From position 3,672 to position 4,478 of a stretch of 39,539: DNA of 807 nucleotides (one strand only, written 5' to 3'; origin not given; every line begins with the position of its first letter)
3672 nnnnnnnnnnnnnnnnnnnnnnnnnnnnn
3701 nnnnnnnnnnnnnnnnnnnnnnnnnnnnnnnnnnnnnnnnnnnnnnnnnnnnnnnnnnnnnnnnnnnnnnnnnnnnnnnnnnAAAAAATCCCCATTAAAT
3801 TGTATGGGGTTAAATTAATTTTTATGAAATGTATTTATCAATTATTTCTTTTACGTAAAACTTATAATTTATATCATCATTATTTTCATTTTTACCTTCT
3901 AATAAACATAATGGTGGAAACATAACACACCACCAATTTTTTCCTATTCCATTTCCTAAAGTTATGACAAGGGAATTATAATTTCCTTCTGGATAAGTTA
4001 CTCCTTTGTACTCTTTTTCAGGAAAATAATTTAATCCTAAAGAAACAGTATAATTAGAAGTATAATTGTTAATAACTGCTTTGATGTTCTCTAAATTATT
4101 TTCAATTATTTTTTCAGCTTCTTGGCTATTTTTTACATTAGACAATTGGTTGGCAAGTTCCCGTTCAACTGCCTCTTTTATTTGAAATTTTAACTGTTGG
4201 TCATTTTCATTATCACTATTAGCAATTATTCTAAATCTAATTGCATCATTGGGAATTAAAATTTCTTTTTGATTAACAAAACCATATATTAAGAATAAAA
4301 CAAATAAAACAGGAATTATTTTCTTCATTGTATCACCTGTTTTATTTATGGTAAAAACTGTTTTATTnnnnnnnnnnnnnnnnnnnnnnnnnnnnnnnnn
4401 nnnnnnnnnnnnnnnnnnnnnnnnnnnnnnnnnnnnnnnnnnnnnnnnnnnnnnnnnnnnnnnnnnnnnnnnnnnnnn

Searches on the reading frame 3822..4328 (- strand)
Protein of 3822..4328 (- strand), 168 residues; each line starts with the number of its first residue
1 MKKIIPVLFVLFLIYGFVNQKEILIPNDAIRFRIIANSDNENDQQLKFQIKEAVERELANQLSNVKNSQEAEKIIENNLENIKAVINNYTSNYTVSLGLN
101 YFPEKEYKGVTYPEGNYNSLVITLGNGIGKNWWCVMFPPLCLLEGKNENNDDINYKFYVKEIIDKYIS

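Call 11: search_protein_families(library=pfam, proteins=[window:3822-4328:-], max_evalue=0.001)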
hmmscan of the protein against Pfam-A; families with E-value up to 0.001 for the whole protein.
window:3822-4328:- (168 aa): 1 family
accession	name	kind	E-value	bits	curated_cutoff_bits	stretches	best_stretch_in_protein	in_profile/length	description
PF09551.15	Spore_II_R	-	1.6e-39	135.7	25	1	27-144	2-125/128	Stage II sporulation protein R (spore_II_R)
